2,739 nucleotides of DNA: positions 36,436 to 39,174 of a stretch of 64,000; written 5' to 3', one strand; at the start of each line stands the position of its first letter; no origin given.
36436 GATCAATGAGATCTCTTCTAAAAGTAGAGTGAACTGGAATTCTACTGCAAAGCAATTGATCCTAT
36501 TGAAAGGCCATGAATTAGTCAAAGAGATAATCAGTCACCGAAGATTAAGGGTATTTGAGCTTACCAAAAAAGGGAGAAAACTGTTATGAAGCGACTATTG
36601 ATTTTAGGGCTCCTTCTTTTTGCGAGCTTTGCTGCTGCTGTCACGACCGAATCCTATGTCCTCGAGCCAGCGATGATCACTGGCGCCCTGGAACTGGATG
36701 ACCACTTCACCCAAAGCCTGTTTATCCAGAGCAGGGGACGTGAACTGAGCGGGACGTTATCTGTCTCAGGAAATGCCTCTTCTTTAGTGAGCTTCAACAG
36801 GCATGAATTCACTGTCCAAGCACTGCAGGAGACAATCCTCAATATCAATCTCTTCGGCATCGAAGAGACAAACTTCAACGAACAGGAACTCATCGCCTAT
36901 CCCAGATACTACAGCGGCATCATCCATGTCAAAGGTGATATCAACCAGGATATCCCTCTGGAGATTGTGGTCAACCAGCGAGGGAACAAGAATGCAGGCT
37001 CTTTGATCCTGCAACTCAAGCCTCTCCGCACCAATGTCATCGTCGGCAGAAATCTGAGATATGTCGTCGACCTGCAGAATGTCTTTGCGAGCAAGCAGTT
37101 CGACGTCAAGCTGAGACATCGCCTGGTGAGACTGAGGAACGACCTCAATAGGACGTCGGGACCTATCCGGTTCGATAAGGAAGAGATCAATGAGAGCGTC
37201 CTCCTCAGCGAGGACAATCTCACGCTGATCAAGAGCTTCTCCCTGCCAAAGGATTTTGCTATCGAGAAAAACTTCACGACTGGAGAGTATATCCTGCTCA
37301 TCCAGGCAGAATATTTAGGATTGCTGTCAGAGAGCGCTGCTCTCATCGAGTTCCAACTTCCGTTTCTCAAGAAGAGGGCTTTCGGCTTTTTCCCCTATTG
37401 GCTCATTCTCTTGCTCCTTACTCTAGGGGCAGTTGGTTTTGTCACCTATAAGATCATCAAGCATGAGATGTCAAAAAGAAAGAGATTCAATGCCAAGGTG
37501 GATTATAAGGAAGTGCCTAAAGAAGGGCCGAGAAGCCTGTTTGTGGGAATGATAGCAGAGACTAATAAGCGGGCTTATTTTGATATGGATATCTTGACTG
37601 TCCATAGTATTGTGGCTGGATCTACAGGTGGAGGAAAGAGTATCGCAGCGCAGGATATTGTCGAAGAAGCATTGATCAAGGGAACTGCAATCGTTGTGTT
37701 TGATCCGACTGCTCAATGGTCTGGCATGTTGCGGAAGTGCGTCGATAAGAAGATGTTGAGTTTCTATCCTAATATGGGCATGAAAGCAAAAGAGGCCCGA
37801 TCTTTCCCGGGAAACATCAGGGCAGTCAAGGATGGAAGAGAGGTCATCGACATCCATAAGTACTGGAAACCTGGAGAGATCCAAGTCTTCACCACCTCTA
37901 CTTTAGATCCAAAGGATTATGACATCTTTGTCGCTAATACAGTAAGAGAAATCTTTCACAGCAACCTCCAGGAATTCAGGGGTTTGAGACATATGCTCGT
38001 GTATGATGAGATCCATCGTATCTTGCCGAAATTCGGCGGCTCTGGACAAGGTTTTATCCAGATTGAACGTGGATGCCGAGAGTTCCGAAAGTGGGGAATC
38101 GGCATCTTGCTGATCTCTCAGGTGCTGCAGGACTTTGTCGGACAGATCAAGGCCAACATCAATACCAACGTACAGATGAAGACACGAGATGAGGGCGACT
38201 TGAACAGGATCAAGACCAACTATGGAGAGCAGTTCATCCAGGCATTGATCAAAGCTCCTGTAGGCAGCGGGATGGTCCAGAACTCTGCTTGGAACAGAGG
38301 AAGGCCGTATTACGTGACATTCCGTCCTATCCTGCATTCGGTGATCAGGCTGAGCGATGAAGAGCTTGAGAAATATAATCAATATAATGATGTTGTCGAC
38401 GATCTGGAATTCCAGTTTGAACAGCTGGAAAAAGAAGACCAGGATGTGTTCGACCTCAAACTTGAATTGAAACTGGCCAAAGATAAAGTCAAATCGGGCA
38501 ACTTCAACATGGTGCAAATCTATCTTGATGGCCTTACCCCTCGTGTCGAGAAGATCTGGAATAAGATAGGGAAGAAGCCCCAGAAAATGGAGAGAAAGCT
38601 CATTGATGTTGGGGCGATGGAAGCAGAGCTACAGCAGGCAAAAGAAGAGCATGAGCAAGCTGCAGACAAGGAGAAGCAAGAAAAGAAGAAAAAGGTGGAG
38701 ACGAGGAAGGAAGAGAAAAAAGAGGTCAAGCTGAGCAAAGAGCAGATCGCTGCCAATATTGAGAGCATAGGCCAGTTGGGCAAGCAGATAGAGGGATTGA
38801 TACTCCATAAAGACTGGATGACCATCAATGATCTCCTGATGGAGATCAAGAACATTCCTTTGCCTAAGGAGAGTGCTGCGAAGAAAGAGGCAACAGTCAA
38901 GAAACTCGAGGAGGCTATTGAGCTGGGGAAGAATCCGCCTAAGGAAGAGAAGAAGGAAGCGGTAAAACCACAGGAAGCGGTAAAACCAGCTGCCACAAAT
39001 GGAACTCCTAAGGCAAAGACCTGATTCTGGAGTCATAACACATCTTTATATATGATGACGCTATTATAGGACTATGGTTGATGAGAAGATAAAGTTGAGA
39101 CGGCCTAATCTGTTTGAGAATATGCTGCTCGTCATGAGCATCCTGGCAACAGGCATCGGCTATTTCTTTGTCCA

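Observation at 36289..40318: Regulator, membrane-anchored HerA/VirB4-like ATPase, small membrane proteins and a pilin: a candidate surface or transfer apparatus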

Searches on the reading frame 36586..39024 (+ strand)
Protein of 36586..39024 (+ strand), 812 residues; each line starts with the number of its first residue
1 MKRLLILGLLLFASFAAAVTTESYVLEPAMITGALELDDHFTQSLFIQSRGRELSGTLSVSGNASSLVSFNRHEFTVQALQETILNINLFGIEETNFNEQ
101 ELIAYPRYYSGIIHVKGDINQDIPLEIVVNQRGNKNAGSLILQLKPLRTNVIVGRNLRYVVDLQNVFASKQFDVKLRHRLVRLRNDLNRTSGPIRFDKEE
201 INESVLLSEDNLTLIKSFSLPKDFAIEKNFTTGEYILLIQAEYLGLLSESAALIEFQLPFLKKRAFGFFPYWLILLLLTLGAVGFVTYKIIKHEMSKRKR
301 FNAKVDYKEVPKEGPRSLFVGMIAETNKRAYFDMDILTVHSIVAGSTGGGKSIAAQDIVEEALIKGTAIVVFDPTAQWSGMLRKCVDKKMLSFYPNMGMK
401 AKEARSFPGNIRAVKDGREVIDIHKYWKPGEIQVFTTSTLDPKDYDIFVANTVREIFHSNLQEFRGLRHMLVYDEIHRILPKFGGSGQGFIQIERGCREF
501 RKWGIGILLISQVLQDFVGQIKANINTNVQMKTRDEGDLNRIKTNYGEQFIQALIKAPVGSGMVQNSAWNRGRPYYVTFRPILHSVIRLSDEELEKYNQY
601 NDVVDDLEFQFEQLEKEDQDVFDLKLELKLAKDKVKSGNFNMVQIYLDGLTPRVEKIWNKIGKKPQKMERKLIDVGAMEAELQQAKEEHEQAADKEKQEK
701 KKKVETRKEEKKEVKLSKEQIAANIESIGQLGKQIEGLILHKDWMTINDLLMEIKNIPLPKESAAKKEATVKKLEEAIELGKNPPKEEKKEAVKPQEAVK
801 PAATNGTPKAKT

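Call 3: search_protein_families(library=pfam, proteins=[window:36586-39024:+], max_evalue=0.1)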
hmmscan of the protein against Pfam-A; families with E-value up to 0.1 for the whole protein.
window:36586-39024:+ (812 aa): 4 families
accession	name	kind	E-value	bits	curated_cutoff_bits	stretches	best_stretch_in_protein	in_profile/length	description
PF01935.23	DUF87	-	5.9e-08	33.5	23.2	1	320-382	3-68/220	Helicase HerA, central domain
PF00270.35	DEAD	-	0.0064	16.7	26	0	443-485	93-133/167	DEAD/DEAH box helicase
PF05872.18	HerA_C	-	0.02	14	22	1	326-410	9-94/502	Helicase HerA-like C-terminal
PF10412.15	TrwB_AAD_bind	-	0.051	12.9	20.5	0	338-376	15-53/387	Type IV secretion-system coupling protein DNA-binding domain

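Call 4: search_protein_families(library=ncbifam, proteins=[window:36586-39024:+], max_evalue=0.1)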
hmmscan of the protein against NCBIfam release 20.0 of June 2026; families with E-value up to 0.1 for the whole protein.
window:36586-39024:+ (812 aa): 8 families
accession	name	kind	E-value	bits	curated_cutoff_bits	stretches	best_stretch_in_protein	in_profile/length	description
NF053655.1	CedD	equivalog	8.3e-05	21.4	600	1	337-383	220-266/527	DNA-translocating ATPase CedD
TIGR02746.1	TraC-F-type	equivalog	0.00011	20.2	567.05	2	342-373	434-465/800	type IV secretion system protein TraC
NF033849.1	ser_rich_anae_1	subfamily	0.00097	16.6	650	1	339-383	760-811/1163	serine-rich protein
NF042943.1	HerA_antiphage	equivalog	0.002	16.8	800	0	468-544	434-513/566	anti-phage-associated helicase HerA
NF045939.1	MHJ_0274_fam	hypoth_equivalog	0.0028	17.4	80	1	272-313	4-45/165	MHJ_0274 family protein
TIGR03743.1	SXT_TraD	subfamily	0.003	16.1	366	1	323-375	160-212/636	conjugative transfer system coupling protein TraD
NF042944.1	HerA_antiphage_2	equivalog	0.0073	15.1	850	1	460-540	420-502/576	anti-phage-associated helicase HerA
NF001441.0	PRK00304.1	equivalog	0.035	14.1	126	0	359-391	41-74/75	hypothetical protein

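Call 8: find_homologous_proteins(query=window:36586-39024:+)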
Query window:36586-39024:+ (812 aa): 591 proteins with E <= 0.001 among 8000 candidates; the best 120 are listed.
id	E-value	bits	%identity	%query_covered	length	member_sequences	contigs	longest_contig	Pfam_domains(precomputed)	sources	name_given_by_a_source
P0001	0.0e+0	1805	100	100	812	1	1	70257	PF01935.24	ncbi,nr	ncbi:DUF87 domain-containing protein [Candidatus Woesearchaeota archaeon]|nr:DUF87 domain-containing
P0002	0.0e+0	1157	65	95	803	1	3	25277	PF01935.24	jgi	-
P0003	0.0e+0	1147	64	96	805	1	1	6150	PF01935.24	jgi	jgi:uncharacterized protein DUF87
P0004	0.0e+0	1115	62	96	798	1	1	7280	PF01935.24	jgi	jgi:hypothetical protein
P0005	0.0e+0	1071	66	91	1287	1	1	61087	PF13715.13,PF01935.24,PF13620.13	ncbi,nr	ncbi:DUF87 domain-containing protein [Candidatus Woesearchaeota archaeon]|nr:DUF87 domain-containing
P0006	2.7e-261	887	73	64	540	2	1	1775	PF01935.24,PF05872.19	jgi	jgi:hypothetical protein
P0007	8.4e-261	886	52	95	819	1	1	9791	PF01935.24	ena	-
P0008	9.8e-255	866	52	97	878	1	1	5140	PF01935.24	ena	-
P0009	4.8e-251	853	55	91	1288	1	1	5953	PF13715.13,PF01935.24,PF13620.13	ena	-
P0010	7.3e-244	830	50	98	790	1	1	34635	PF01935.24,PF05872.19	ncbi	-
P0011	7.7e-244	830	51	96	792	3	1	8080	PF01935.24,PF05872.19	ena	-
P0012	1.7e-243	828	53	90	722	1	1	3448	PF01935.24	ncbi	ncbi:ATP-binding protein, partial [Nanoarchaeota archaeon]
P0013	4.5e-242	824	48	100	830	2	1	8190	PF01935.24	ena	-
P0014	1.0e-241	823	51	94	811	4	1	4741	PF01935.24,PF05872.19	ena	-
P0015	1.8e-241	822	50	94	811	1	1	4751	PF01935.24,PF05872.19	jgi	-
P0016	2.0e-241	822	50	94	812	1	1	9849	PF01935.24,PF05872.19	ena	-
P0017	3.6e-240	817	50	93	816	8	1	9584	PF01935.24,PF05872.19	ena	-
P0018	6.5e-239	813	50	95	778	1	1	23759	PF01935.24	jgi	jgi:hypothetical protein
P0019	4.2e-232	791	50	93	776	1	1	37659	PF01935.24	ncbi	-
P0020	7.5e-231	787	49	94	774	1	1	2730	PF01935.24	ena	-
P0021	9.4e-231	786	51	89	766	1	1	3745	PF01935.24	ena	-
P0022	2.4e-228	778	49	95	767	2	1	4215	PF01935.24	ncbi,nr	ncbi:DUF87 domain-containing protein [archaeon]|nr:DUF87 domain-containing protein [archaeon]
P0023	1.2e-227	776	54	83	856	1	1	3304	PF01935.24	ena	-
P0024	8.2e-227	773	58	73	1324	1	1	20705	PF13715.13,PF01935.24,PF16371.13,PF13620.13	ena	-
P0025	1.3e-226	773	55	81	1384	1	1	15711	PF01935.24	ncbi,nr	ncbi:DUF87 domain-containing protein [Candidatus Woesearchaeota archaeon]|nr:DUF87 domain-containing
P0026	1.3e-225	769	54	81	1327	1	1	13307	PF14559.13,PF01935.24,PF00515.35,PF21033.5,PF13620.13,PF13181.13,PF07719.24,PF13174.13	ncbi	-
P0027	4.4e-225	768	52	83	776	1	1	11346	PF01935.24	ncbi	-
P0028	2.6e-224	765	55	83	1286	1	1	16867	PF13715.13,PF01935.24,PF16371.13,PF15976.12,PF13620.13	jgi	-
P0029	2.8e-224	765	48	96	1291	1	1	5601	PF14559.13,PF01935.24,PF00515.35,PF05872.19,PF13181.13,PF07719.24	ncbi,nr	ncbi:MAG: DUF87 domain-containing protein [Nanoarchaeota archaeon]|nr:DUF87 domain-containing protei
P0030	3.1e-223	761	60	71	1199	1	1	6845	PF13715.13,PF01935.24,PF16371.13,PF15976.12,PF13620.13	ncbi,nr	ncbi:TPA: DUF87 domain-containing protein, partial [Candidatus Woesearchaeota archaeon]|nr:DUF87 dom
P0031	3.2e-223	761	52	82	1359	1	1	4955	PF14559.13,PF13431.13,PF13414.13,PF01935.24,PF00515.35,PF13432.13,PF13428.13,PF07719.24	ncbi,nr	ncbi:DUF87 domain-containing protein [Candidatus Pacearchaeota archaeon]|nr:DUF87 domain-containing 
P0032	1.0e-222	760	59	71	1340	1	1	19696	PF13715.13,PF01935.24,PF16371.13,PF13620.13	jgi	-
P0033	1.1e-221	756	62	65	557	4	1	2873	PF01935.24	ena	-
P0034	1.3e-221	756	53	83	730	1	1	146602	PF01935.24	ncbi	-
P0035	7.3e-221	754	53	81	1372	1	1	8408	PF14559.13,PF13431.13,PF01935.24,PF00515.35,PF21033.5,PF05872.19,PF13620.13,PF07719.24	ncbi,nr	ncbi:DUF87 domain-containing protein [Candidatus Woesearchaeota archaeon]|nr:DUF87 domain-containing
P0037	1.6e-220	752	54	77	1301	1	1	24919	PF13715.13,PF01935.24,PF16371.13,PF05872.19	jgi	jgi:hypothetical protein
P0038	3.5e-220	751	52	84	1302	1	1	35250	PF13715.13,PF01935.24,PF13620.13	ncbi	ncbi:helicase HerA domain-containing protein [Nanoarchaeota archaeon]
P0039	1.2e-219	750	50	84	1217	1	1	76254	PF01935.24,PF05872.19,PF13620.13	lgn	-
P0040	3.0e-219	748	53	83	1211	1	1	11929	PF01935.24,PF05872.19,PF13620.13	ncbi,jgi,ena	-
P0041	3.6e-219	748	52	84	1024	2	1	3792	PF01935.24,PF05872.19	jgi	-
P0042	4.6e-219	748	53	81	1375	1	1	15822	PF14559.13,PF13431.13,PF23914.2,PF13414.13,PF01935.24,PF00515.35,PF13432.13,PF13428.13,PF13181.13,PF07719.24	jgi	-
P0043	6.6e-219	747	49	93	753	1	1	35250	PF01935.24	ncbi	ncbi:ATP-binding protein [Nanoarchaeota archaeon]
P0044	1.1e-218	746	52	82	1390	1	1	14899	PF14559.13,PF13431.13,PF13414.13,PF01935.24,PF00515.35,PF13181.13,PF07719.24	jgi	jgi:tetratricopeptide (TPR) repeat protein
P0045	1.3e-218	746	53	80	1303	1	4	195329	PF13715.13,PF01935.24,PF19027.6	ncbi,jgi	-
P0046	2.2e-218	745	53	81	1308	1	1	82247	PF13715.13,PF01935.24,PF19027.6,PF13620.13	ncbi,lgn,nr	ncbi:DUF87 domain-containing protein [Candidatus Woesearchaeota archaeon]|nr:DUF87 domain-containing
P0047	3.9e-217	741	46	98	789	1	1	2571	PF01935.24,PF05872.19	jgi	jgi:hypothetical protein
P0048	2.4e-216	739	51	81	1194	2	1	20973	PF01935.24,PF13620.13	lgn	-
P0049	5.7e-216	737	52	83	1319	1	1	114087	PF13715.13,PF01935.24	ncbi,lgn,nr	ncbi:DUF87 domain-containing protein [Candidatus Woesearchaeota archaeon]|nr:DUF87 domain-containing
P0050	9.0e-216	737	52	81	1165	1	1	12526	PF01935.24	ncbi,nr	ncbi:MAG: DUF87 domain-containing protein, partial [Nanoarchaeota archaeon]|nr:DUF87 domain-containi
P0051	4.8e-215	734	51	82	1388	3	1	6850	PF01935.24,PF00515.35,PF13432.13,PF12846.14,PF13181.13,PF07719.24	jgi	jgi:hypothetical protein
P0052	2.5e-214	732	52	81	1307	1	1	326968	PF13715.13,PF01935.24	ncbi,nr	ncbi:DUF87 domain-containing protein [Candidatus Woesearchaeota archaeon]|nr:DUF87 domain-containing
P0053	1.6e-211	723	50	80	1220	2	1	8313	PF01935.24,PF13620.13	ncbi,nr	ncbi:MAG: DUF87 domain-containing protein, partial [Candidatus Woesearchaeota archaeon]|nr:DUF87 dom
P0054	1.1e-208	713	52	79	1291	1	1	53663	PF01935.24,PF19027.6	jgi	jgi:hypothetical protein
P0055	2.4e-208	712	51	80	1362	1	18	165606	PF14559.13,PF13431.13,PF01935.24,PF00515.35,PF13620.13,PF13181.13,PF07719.24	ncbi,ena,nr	ncbi:DUF87 domain-containing protein [archaeon]|nr:DUF87 domain-containing protein [archaeon]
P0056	1.3e-207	710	61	63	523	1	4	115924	PF01935.24,PF05872.19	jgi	-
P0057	3.9e-207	708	46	95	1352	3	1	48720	PF01935.24,PF13620.13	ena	-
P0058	6.2e-207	708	50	83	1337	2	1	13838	PF01935.24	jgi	jgi:hypothetical protein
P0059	6.7e-206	704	50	83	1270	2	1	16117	PF01935.24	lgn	-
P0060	7.3e-206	704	49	87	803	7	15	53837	PF01935.24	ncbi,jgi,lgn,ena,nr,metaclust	ncbi:DUF87 domain-containing protein [Candidatus Woesearchaeota archaeon]|nr:MAG: hypothetical prote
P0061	2.1e-204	699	53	78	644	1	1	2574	PF01935.24,PF05872.19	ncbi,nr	ncbi:DUF87 domain-containing protein, partial [Candidatus Woesearchaeota archaeon]|nr:DUF87 domain-c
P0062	2.5e-201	689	52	74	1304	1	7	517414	PF14559.13,PF01935.24,PF00515.35,PF05872.19,PF13432.13,PF13428.13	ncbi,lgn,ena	-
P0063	1.8e-200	686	46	85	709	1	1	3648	PF01935.24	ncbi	-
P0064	6.9e-200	684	50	83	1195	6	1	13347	PF13715.13,PF01935.24,PF12985.14,PF05872.19,PF13620.13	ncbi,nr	ncbi:TPA: DUF87 domain-containing protein [Candidatus Woesearchaeota archaeon]|nr:DUF87 domain-conta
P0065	9.2e-200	684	49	79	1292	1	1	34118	PF10412.16,PF01935.24,PF05872.19,PF13620.13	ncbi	-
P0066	1.2e-199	683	47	85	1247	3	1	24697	PF01935.24,PF19027.6,PF13620.13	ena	-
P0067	8.6e-199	681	45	85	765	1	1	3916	PF01935.24,PF05872.19,PF04851.22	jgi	-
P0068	1.5e-198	680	50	79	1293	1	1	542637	PF01935.24,PF05872.19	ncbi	ncbi:MAG: DUF87 domain-containing protein [Candidatus Woesearchaeota archaeon]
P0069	2.7e-198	679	50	81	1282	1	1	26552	PF01935.24,PF05872.19,PF13620.13,PF07719.24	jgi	jgi:tetratricopeptide (TPR) repeat protein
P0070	3.1e-198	679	52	73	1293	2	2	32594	PF14559.13,PF13431.13,PF01935.24,PF00515.35,PF05872.19,PF13620.13,PF07719.24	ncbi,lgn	ncbi:MAG: DUF87 domain-containing protein [Candidatus Woesearchaeota archaeon]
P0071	4.3e-198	678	49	79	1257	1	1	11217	PF01935.24,PF05872.19,PF07719.24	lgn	-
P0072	5.6e-198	678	47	85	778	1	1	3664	PF01935.24,PF05872.19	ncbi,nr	ncbi:DUF853 family protein, partial [Candidatus Woesearchaeota archaeon]|nr:DUF853 family protein [C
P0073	8.9e-198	677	45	87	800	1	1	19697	PF01935.24,PF05872.19,PF12846.14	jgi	jgi:hypothetical protein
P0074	1.0e-197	677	48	82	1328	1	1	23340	PF14559.13,PF01935.24,PF00515.35,PF13424.13,PF05872.19,PF13432.13,PF13620.13,PF07719.24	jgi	-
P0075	3.4e-197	675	49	80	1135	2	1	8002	PF10412.16,PF01935.24,PF05872.19,PF13620.13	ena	-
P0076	4.2e-197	675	49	79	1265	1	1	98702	PF01935.24,PF19027.6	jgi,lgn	jgi:hypothetical protein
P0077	1.8e-196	673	49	79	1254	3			PF14559.13,PF01935.24,PF00515.35,PF05872.19,PF13432.13,PF13181.13,PF07719.24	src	-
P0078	1.9e-196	673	48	80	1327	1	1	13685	PF14559.13,PF13431.13,PF01935.24,PF00515.35,PF13424.13,PF05872.19,PF13432.13,PF13428.13,PF07719.24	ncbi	ncbi:MAG: tetratricopeptide repeat protein [Candidatus Woesearchaeota archaeon]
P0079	1.9e-196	673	48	82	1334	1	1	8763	PF13431.13,PF01935.24,PF00515.35,PF05872.19,PF13620.13,PF07719.24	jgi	jgi:tetratricopeptide (TPR) repeat protein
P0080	2.6e-196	672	47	91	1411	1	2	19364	PF13715.13,PF01935.24,PF13620.13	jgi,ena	jgi:hypothetical protein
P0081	3.1e-196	672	48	81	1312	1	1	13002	PF14559.13,PF13431.13,PF01935.24,PF00515.35,PF13424.13,PF05872.19,PF13620.13,PF07719.24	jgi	jgi:tetratricopeptide (TPR) repeat protein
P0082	5.4e-196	671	49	81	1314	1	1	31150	PF14559.13,PF13431.13,PF01935.24,PF05872.19,PF13432.13,PF13428.13,PF07719.24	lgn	-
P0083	1.1e-195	670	46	85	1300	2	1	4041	PF01935.24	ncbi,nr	ncbi:DUF87 domain-containing protein, partial [Candidatus Woesearchaeota archaeon]|nr:DUF87 domain-c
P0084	1.1e-195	670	47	82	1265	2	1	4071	PF10412.16,PF01935.24,PF05872.19,PF13620.13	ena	-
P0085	1.3e-195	670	48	84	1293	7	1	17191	PF01935.24,PF19027.6,PF13620.13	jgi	-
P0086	1.5e-195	670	50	79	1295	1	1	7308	PF13715.13,PF01935.24,PF19027.6,PF13620.13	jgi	-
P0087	2.5e-195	669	50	70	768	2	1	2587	PF01935.24,PF05872.19,PF12846.14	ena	-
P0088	2.8e-195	669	48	82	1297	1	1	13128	PF01935.24,PF19027.6,PF13620.13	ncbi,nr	ncbi:DUF87 domain-containing protein [Candidatus Woesearchaeota archaeon]|nr:DUF87 domain-containing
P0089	3.6e-195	669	45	81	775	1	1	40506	PF01935.24,PF05872.19,PF12846.14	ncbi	-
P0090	4.1e-195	668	48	79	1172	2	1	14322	PF01935.24,PF05872.19,PF13620.13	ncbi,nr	ncbi:DUF87 domain-containing protein, partial [Candidatus Woesearchaeota archaeon]|nr:DUF87 domain-c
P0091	8.6e-195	667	50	75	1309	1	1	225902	PF14559.13,PF13431.13,PF01935.24,PF00515.35,PF13424.13,PF05872.19,PF13428.13,PF07719.24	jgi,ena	-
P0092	1.1e-194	667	48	81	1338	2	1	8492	PF14559.13,PF13431.13,PF01935.24,PF13432.13,PF13428.13,PF13620.13,PF07719.24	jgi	-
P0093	1.5e-194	667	47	81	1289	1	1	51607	PF13715.13,PF01935.24,PF05872.19,PF13620.13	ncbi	-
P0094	1.6e-194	667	49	81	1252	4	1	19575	PF01935.24,PF19027.6,PF05872.19,PF13620.13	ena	-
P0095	1.8e-194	666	49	78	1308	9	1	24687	PF14559.13,PF24575.2,PF01935.24,PF00515.35,PF07719.24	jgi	-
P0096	2.3e-194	666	47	83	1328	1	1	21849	PF14559.13,PF01935.24,PF00515.35,PF05872.19,PF13620.13,PF07719.24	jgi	jgi:tetratricopeptide (TPR) repeat protein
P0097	2.3e-194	666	47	78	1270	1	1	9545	PF01935.24,PF05872.19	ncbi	-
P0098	3.1e-194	666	44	93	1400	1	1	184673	PF01935.24,PF19027.6,PF13620.13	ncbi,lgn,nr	ncbi:DUF87 domain-containing protein [Candidatus Woesearchaeota archaeon]|nr:DUF87 domain-containing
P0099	3.2e-194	666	48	83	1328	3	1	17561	PF01935.24,PF19027.6,PF13620.13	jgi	-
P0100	5.5e-194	665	45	84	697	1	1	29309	PF10412.16,PF01935.24,PF05872.19,PF12846.14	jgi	jgi:hypothetical protein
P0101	6.6e-194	664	48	79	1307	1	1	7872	PF14559.13,PF01935.24,PF05872.19,PF13620.13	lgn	-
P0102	8.6e-194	664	44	83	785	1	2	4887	PF01935.24,PF05872.19,PF12846.14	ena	-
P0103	9.9e-194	664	51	73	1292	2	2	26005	PF14559.13,PF01935.24,PF05872.19,PF13620.13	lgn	-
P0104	1.5e-193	663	49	82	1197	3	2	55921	PF01935.24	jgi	jgi:hypothetical protein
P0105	1.8e-193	663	49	79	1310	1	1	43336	PF01935.24,PF19027.6,PF13620.13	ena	-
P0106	1.8e-193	663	48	81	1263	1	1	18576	PF01935.24,PF19027.6,PF05872.19,PF13620.13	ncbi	ncbi:MAG: DUF87 domain-containing protein [archaeon]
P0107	2.0e-193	663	49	76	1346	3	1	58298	PF14559.13,PF13431.13,PF01935.24,PF05872.19,PF13428.13,PF13620.13,PF07719.24,PF13174.13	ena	-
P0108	2.0e-193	663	48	80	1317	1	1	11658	PF14559.13,PF24575.2,PF13431.13,PF01935.24,PF00515.35,PF13424.13,PF05872.19,PF13432.13,PF13428.13,PF07719.24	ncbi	ncbi:MAG: tetratricopeptide repeat protein [Candidatus Woesearchaeota archaeon]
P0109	2.4e-193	663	46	84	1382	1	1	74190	PF01935.24,PF19027.6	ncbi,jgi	-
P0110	2.5e-193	663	51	73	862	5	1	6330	PF14559.13,PF13431.13,PF01935.24,PF13424.13,PF05872.19,PF13428.13,PF07719.24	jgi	jgi:tetratricopeptide (TPR) repeat protein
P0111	3.0e-193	662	48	80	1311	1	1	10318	PF14559.13,PF13431.13,PF01935.24,PF00515.35,PF13424.13,PF05872.19,PF13428.13,PF07719.24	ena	-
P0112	3.1e-193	662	46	83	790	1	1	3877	PF01935.24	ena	-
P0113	3.2e-193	662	46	85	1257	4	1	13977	PF01935.24,PF05872.19,PF13620.13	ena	-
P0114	3.2e-193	662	48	77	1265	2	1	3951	PF14559.13,PF01935.24,PF05872.19,PF13620.13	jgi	jgi:hypothetical protein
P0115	4.2e-193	662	70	48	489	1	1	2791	PF01935.24,PF05872.19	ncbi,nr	ncbi:DUF87 domain-containing protein, partial [Candidatus Woesearchaeota archaeon]|nr:DUF87 domain-c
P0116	7.0e-193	661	43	96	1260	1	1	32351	PF01935.24,PF19027.6,PF13620.13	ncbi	ncbi:MAG: DUF87 domain-containing protein [Candidatus Woesearchaeota archaeon]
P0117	7.1e-193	661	48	80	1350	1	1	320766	PF01935.24,PF19027.6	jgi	jgi:hypothetical protein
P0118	7.2e-193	661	47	79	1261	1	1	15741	PF01935.24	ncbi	-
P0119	1.1e-192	660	48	79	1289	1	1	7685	PF14559.13,PF01935.24,PF05872.19,PF13620.13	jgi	jgi:tetratricopeptide (TPR) repeat protein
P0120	1.2e-192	660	48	82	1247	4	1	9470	PF01935.24,PF19027.6,PF05872.19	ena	-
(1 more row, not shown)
